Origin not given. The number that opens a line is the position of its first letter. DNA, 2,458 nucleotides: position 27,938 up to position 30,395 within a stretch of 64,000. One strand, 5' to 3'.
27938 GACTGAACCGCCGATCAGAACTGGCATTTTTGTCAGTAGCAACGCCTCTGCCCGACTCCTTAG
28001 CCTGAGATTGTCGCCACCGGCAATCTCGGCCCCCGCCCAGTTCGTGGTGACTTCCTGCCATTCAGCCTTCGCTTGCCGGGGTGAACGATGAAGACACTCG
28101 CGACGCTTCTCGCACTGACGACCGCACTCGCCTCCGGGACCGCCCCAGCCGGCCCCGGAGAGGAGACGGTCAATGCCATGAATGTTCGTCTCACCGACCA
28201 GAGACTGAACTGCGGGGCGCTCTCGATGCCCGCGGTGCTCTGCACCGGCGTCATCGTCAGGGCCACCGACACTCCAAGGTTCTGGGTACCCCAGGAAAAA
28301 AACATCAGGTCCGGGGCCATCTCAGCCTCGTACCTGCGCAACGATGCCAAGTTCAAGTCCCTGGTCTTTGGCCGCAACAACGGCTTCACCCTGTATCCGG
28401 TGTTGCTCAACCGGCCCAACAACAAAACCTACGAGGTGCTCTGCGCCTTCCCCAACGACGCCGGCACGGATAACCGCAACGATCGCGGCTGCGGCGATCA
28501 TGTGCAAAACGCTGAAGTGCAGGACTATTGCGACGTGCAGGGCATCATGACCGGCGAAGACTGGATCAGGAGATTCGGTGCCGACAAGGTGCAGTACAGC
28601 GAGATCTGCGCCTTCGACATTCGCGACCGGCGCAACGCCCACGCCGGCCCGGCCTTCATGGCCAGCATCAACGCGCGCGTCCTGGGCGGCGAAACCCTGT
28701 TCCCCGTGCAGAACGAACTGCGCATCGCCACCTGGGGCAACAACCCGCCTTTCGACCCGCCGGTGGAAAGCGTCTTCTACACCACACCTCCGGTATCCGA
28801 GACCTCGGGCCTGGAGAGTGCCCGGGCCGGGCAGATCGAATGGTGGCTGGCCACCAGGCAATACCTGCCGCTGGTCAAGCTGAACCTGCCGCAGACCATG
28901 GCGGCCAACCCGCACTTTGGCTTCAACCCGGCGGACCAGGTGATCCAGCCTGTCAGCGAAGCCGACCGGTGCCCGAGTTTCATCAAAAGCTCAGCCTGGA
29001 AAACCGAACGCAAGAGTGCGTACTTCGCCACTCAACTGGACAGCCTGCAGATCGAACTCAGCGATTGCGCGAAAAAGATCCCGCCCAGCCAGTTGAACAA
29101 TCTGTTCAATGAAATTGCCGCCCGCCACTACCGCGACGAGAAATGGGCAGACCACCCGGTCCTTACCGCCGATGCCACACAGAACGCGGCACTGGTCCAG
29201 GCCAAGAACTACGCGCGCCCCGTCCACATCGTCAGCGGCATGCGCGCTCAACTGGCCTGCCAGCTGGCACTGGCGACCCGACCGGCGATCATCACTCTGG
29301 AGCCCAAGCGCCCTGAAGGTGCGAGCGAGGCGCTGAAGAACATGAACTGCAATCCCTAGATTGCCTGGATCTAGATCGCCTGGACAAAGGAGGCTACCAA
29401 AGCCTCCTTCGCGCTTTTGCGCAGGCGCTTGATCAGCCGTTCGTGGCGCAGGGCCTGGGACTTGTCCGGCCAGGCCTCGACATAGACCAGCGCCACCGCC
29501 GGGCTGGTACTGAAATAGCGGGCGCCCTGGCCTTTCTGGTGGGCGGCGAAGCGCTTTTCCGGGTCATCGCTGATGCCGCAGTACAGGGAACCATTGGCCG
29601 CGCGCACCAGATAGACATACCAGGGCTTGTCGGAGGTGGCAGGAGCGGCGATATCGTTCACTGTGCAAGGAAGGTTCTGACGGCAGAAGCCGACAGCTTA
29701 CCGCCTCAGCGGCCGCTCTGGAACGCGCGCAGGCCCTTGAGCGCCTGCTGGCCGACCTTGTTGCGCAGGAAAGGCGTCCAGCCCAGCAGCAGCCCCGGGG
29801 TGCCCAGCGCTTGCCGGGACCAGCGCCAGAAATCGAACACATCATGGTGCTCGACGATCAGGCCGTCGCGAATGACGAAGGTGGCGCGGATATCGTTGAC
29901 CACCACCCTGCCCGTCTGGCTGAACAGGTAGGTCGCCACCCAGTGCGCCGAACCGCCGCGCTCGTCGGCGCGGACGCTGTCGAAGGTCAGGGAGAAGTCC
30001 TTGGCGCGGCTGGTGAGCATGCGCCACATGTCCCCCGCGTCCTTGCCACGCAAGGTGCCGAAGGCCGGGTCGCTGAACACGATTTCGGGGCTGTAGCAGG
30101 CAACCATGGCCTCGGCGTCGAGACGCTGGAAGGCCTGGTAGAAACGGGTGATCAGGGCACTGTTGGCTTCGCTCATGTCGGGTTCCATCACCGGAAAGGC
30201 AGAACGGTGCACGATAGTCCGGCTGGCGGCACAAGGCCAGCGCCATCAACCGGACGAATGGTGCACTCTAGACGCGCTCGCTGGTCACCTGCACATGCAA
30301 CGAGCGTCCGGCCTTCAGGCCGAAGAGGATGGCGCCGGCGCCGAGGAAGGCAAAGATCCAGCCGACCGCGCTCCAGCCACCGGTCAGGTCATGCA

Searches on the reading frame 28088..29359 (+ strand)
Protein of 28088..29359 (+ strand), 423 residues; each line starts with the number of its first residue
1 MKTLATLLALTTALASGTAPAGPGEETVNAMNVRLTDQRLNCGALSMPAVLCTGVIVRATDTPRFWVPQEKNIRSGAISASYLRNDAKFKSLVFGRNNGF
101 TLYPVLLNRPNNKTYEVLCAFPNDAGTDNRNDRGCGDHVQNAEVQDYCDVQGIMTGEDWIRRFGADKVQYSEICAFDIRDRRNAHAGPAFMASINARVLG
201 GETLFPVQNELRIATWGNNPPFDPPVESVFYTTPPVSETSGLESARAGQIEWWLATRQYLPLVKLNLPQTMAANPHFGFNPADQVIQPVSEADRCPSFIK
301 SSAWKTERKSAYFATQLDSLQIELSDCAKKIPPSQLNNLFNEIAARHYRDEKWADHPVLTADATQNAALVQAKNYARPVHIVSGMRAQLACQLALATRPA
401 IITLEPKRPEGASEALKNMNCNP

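Call 6: search_protein_families(library=pfam, proteins=[window:28088-29359:+])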
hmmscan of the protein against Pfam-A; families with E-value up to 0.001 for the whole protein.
window:28088-29359:+ (423 aa): 0 families

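Call 11: find_homologous_proteins(query=window:28088-29359:+)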
Query window:28088-29359:+ (423 aa): 17 proteins with E <= 0.001 among 8000 candidates.
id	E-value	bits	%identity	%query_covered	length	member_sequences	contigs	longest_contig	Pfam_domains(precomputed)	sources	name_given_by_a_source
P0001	1.2e-289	978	100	100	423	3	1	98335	-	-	-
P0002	1.7e-251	853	87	100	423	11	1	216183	-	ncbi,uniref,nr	ncbi:hypothetical protein [Pseudomonas putida]|uniref:hypothetical protein n=1 Tax=Pseudomonas putid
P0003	1.4e-247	840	86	100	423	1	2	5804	-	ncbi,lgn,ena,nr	ncbi:MAG TPA: hypothetical protein DIT18_04310 [Pseudomonas sp.]|nr:hypothetical protein [Pseudomona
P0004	2.2e-170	585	66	97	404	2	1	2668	PF10783.15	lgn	-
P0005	1.8e-144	500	57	96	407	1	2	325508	PF10783.15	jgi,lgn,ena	-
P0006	1.5e-142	494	57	96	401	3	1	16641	PF10783.15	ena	-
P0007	4.2e-141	489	56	96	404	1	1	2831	PF10783.15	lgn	-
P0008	2.1e-139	483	57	96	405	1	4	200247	PF10783.15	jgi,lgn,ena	-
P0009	1.5e-136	474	55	97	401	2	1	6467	PF10783.15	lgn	-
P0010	3.8e-136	473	66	71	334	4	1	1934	-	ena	-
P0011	2.3e-131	457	55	96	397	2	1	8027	PF10783.15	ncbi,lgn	-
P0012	4.5e-131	456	53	93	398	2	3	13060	PF10783.15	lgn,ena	-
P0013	3.9e-129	450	53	93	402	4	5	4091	PF10783.15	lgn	-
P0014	8.6e-128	445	51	96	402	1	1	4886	PF10783.15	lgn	-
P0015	2.1e-127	444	53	96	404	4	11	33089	PF10783.15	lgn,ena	-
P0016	1.7e-116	408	49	96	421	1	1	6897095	PF10783.15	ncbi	ncbi:DUF2599 domain-containing protein [Pseudomonas wadenswilerensis]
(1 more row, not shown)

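Call 12: find_encoding_contigs(protein=P0002, flank=3000, max_places=4)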
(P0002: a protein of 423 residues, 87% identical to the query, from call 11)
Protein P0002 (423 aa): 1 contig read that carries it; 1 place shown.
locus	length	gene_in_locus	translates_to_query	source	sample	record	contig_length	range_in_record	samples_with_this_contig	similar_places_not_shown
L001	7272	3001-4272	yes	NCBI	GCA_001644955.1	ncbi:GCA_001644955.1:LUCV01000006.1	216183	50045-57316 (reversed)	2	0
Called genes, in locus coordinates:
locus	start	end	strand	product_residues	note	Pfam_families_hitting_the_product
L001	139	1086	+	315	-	PF05971:Methyltransf_10, PF05175:MTS (weak)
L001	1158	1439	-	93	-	PF00216:Bac_DNA_binding, PF18291:HU-HIG (weak)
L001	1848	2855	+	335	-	PF04245:NA37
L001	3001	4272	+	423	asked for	-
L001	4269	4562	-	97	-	PF01541:GIY-YIG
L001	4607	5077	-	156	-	PF12680:SnoaL_2, PF13474:SnoaL_3 (weak)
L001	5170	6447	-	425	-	PF07690:MFS_1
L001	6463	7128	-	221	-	PF00392:GntR, PF07729:FCD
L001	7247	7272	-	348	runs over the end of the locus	PF00155:Aminotran_1_2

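Call 13: find_encoding_contigs(protein=P0005, flank=3000, max_places=4)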
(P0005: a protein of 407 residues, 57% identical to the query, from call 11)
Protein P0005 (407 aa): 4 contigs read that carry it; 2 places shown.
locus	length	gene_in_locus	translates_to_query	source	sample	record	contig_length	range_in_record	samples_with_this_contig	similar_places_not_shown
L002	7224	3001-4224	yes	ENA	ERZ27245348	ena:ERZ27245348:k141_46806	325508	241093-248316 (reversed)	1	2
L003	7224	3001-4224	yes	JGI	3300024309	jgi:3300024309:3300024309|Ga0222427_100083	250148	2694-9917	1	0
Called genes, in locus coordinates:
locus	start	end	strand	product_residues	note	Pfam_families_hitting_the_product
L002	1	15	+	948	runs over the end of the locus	PF00133:tRNA-synt_1, PF09334:tRNA-synt_1g (faint), PF13603:tRNA-synt_1_2 (weak), PF08264:Anticodon_1, PF10458:Val_tRNA-synt_C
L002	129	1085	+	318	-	PF05971:Methyltransf_10, PF05175:MTS (weak)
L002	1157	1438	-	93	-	PF00216:Bac_DNA_binding, PF18291:HU-HIG (weak)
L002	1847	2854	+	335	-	PF04245:NA37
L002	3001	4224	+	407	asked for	PF10783:DUF2599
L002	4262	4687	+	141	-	-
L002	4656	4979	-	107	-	PF01541:GIY-YIG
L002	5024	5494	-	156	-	PF07366:SnoaL (weak), PF12680:SnoaL_2, PF13474:SnoaL_3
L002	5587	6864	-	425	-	PF07690:MFS_1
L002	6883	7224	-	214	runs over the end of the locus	PF00392:GntR, PF07729:FCD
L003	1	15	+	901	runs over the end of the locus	PF00133:tRNA-synt_1, PF09334:tRNA-synt_1g (faint), PF13603:tRNA-synt_1_2 (weak), PF08264:Anticodon_1, PF10458:Val_tRNA-synt_C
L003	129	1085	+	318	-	PF05971:Methyltransf_10, PF05175:MTS (weak)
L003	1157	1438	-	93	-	PF00216:Bac_DNA_binding, PF18291:HU-HIG (weak)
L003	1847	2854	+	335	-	PF04245:NA37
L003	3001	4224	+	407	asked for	PF10783:DUF2599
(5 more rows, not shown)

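Call 14: find_encoding_contigs(protein=P0016, flank=3000, max_places=4)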
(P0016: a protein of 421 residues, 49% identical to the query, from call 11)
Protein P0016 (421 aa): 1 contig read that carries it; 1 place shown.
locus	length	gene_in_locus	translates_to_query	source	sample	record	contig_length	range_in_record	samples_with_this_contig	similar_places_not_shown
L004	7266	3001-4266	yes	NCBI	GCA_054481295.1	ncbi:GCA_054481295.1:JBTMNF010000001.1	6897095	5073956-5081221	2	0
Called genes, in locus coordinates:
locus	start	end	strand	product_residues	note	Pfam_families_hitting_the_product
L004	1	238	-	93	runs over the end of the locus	PF00216:Bac_DNA_binding, PF18291:HU-HIG (weak)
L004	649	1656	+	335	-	PF04245:NA37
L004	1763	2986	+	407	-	PF10783:DUF2599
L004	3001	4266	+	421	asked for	PF10783:DUF2599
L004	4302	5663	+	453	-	PF10783:DUF2599 (faint)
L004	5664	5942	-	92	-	PF01541:GIY-YIG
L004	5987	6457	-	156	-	PF12680:SnoaL_2, PF13474:SnoaL_3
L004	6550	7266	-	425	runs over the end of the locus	PF07690:MFS_1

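Call 19: search_protein_families(library=pfam, proteins=[window:28088-29359:+], max_evalue=1)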
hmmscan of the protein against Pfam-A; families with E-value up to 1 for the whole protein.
window:28088-29359:+ (423 aa): 1 family
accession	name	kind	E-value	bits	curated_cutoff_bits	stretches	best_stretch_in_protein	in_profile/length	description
PF10783.14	DUF2599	-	0.0013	19.7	25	1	376-423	42-93/94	Protein of unknown function (DUF2599)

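Call 47: search_solved_structures(query=window:28088-29359:+, max_evalue=1)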
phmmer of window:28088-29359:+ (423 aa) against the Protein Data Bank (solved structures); distinct sequences matched with E-value up to 1: 1.
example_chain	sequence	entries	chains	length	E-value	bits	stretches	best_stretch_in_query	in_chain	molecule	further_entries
3cfu_A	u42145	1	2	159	0.38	13.1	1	147-206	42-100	Uncharacterized lipoprotein yjhA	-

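Call 49: search_protein_families(library=ncbifam, proteins=[window:28088-29359:+], max_evalue=0.01)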
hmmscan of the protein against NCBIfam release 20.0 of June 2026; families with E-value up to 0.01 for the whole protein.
window:28088-29359:+ (423 aa): 0 families

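Call 78: predict_structure(alignment_id=A3)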
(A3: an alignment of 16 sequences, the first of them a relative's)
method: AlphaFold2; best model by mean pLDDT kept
length: 423 residues; sequences in the alignment: 16
mean_pLDDT: 67.5   pTM: 0.74
mean pLDDT of the five models: 67.5, 64.5, 64.2, 56.8, 43.5
residues with pLDDT >= 90: 27; 70-90: 199; 50-70: 86; < 50: 111
segments of 3 or more residues with pLDDT < 50: 1-20, 106-113, 127-134, 136-145, 217-222, 308-315, 353-380, 409-423
pLDDT, mean of each block of 10 residues (from residue 1): 38 36 86 84 56 80 52 65 86 79 58 63 56 45 54 84 79 67 68 86 83 59 70 77 82 81 92 92 83 82 65 54 84 80 77 42 43 41 64 67 65 40 36
secondary structure, 60 per line:
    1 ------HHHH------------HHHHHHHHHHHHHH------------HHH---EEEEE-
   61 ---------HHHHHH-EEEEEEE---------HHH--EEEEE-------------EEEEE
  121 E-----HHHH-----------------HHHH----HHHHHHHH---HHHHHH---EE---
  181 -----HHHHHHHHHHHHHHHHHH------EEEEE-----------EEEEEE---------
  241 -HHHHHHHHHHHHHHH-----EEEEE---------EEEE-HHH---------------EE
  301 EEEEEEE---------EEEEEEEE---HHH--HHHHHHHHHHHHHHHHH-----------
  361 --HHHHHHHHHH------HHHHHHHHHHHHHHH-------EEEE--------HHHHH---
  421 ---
elements in order: H7-10 H23-36 E55-59 H70-75 E77-83 E98-102 E116-121 H127-130 H148-151 H156-163 H167-172 H186-203 E210-214 E226-231 H242-256 E262-266 E276-279 E299-307 E317-324 H333-349 H363-372 H379-393 E401-404 H413-417

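Call 82: fold_search(model_id=the predicted structure, library=pdb)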
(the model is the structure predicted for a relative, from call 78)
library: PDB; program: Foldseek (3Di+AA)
matches with E <= 10: 26; with E <= 0.001: 0
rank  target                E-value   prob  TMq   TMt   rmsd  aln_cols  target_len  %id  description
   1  5cw4_A                9.3e-01  0.06  0.10  0.15  16.4       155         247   10  Structure of CfBRCC36-CfKIAA0157 complex (Selenium Edge) (released 2015-09-16)
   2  5jpq_s                3.5e+00  0.03  0.10  0.19  14.0       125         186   13  Cryo-EM structure of the 90S pre-ribosome (released 2016-07-27)
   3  9axt_AK               3.5e+00  0.02  0.11  0.19  17.0       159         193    9  Non-translating S. pombe ribosome (released 2024-10-16)
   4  5cw3_A                3.8e+00  0.02  0.07  0.12  20.5       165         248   10  Structure of CfBRCC36-CfKIAA0157 complex (Zn Edge) (released 2015-09-16)
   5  2cxc                  4.0e+00  0.01  0.07  0.18  15.3       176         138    8  Crystal structure of archaeal transcription termination factor NusA (released 2005-12-28)
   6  3pn6_A                4.0e+00  0.01  0.05  0.10  13.5        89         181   11  Crystal structure of Arabidopsis thaliana petide deformylase 1B (AtPDF1B) G41M mutant (released 2011-06-08)
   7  8hql_A                5.0e+00  0.01  0.06  0.15  13.9       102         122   11  Crystal structure of mouse SNX25 PX domain (released 2023-12-20)
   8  6lqs_SC               6.7e+00  0.01  0.07  0.11  15.0       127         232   13  Cryo-EM structure of 90S small subunit preribosomes in transition states (State D) (released 2020-09-16)
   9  5cw3_C                6.7e+00  0.01  0.07  0.12  21.0       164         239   10  Structure of CfBRCC36-CfKIAA0157 complex (Zn Edge) (released 2015-09-16)
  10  4p81_A                7.1e+00  0.06  0.08  0.19   4.3        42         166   12  Structure of ancestral PyrR protein (AncORANGEPyrR) (released 2014-12-17)
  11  8hql_D                7.1e+00  0.01  0.06  0.14  12.7        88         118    8  Crystal structure of mouse SNX25 PX domain (released 2023-12-20)
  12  3pn3_A                7.1e+00  0.01  0.07  0.11  14.1       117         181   14  Crystal structure of Arabidopsis thaliana petide deformylase 1B (AtPDF1B) in complex with inhibitor 21 (released 2011-06-08)
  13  6edx                  7.1e+00  0.01  0.05  0.13  12.3        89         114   12  Crystal Structure of SGK3 PX domain (released 2018-09-05)
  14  8hql_E                7.6e+00  0.01  0.06  0.14  13.6       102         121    9  Crystal structure of mouse SNX25 PX domain (released 2023-12-20)
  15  4f5d_A                7.6e+00  0.01  0.06  0.10  11.6        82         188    8  ERIS/STING in complex with ligand (released 2012-06-27)
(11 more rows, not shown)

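Call 92: list_cluster_members(proteins=[P0002, P0011, P0016, P0005, P0023])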
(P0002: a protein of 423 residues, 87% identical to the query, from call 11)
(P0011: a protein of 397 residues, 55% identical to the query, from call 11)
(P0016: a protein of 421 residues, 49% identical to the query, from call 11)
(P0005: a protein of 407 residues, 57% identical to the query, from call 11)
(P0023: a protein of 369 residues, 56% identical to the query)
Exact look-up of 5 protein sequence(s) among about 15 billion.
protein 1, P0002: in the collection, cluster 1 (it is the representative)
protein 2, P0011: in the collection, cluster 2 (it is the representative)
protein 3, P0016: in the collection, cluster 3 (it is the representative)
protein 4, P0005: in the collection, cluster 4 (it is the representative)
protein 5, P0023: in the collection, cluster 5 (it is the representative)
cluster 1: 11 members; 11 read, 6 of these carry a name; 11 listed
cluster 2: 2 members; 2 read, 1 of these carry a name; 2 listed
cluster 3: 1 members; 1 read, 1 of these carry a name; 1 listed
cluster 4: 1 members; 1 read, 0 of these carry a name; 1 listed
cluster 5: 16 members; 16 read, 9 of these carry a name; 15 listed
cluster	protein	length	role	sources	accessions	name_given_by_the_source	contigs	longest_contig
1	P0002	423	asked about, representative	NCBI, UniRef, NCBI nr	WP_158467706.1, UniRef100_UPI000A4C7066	hypothetical protein [Pseudomonas putida] | hypothetical protein n=1 Tax=Pseudomonas putida TaxID=303 RepID=UPI000A4C7066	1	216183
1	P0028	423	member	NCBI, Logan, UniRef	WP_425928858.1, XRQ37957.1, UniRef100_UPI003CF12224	hypothetical protein [Pseudomonas sp. NyZ201] | hypothetical protein n=1 Tax=Pseudomonas sp. NyZ201 TaxID=3409857 RepID=UPI003CF12224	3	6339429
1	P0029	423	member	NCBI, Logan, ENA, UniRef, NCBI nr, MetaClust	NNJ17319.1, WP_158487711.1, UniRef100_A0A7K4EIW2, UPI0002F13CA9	hypothetical protein CSV86_020105 [Pseudomonas putida CSV86] | Halovibrin n=1 Tax=Pseudomonas bharatica CSV86 TaxID=1005395 RepID=A0A7K4EIW2_9PSED | hypothetical protein [Pseudomonas bharatica]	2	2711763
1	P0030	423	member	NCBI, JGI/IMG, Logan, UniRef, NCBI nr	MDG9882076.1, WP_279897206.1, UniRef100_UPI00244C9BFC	hypothetical protein N7650_04425 [Pseudomonas sp. GD04058] | hypothetical protein n=1 Tax=Pseudomonas sp. GD04058 TaxID=2975429 RepID=UPI00244C9BFC | hypothetical protein [Pseudomonas sp. GD04058]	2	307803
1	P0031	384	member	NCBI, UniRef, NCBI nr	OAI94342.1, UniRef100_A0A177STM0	hypothetical protein AYO28_08845 [Pseudomonas putida] | Uncharacterized protein n=1 Tax=Pseudomonas putida TaxID=303 RepID=A0A177STM0_PSEPU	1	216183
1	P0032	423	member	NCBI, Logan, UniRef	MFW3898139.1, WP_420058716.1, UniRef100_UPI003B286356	hypothetical protein [Pseudomonas bharatica] | hypothetical protein n=1 Tax=Pseudomonas bharatica TaxID=2692112 RepID=UPI003B286356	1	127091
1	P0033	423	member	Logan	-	-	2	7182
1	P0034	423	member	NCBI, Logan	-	-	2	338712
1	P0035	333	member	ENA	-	-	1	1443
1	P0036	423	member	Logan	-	-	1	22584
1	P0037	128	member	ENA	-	-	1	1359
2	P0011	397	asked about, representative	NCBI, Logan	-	-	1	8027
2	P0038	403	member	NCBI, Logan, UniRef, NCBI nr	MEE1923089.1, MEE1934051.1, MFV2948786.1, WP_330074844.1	DUF2599 domain-containing protein [Pseudomonas sp. 148P] | DUF2599 domain-containing protein n=1 Tax=Pseudomonas ulcerans TaxID=3115852 ... | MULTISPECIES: DUF2599 domain-containing protein [unclassified Pseudomonas]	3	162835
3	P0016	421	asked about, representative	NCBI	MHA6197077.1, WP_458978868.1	DUF2599 domain-containing protein [Pseudomonas wadenswilerensis]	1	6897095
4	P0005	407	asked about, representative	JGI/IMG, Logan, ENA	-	-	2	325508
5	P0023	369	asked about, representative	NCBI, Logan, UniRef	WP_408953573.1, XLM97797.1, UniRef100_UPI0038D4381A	DUF3472 domain-containing protein [Lysobacter sp. Hz 25] | DUF3472 domain-containing protein n=1 Tax=Lysobacter sp. Hz 25 TaxID=3383698 ...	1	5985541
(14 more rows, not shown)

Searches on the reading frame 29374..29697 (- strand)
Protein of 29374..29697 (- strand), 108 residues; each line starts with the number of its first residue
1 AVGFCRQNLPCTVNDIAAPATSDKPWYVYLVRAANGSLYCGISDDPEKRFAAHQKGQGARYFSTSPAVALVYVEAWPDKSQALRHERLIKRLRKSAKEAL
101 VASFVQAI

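Call 93: search_protein_families(library=pfam, proteins=[window:29374-29697:-], max_evalue=0.001)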
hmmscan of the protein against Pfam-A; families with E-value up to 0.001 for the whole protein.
window:29374-29697:- (108 aa): 1 family
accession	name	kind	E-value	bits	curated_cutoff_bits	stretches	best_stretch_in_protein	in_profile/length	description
PF01541.30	GIY-YIG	-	5.6e-15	55.8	22.6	1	26-97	2-76/78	GIY-YIG catalytic domain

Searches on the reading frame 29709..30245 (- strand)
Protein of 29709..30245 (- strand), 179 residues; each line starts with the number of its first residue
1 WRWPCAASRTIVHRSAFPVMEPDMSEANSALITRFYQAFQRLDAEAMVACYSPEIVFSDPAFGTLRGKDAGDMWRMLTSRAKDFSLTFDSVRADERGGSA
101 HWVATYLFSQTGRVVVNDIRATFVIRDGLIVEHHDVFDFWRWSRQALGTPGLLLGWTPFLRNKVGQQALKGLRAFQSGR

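Call 93: search_protein_families(library=pfam, proteins=[window:29709-30245:-], max_evalue=0.001)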
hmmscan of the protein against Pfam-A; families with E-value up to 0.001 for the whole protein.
window:29709-30245:- (179 aa): 4 families
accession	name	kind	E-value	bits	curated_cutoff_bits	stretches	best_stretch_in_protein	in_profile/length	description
PF12680.13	SnoaL_2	-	1.1e-17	64.9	27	1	32-133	1-102/102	SnoaL-like domain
PF13474.12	SnoaL_3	-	1.8e-07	31.9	22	1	30-126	3-103/121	SnoaL-like domain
PF14534.12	DUF4440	-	0.00022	22.1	25.2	1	30-111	3-82/107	Domain of unknown function (DUF4440)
PF07366.18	SnoaL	-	0.00029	21.1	28.4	1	31-145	2-125/126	SnoaL-like polyketide cyclase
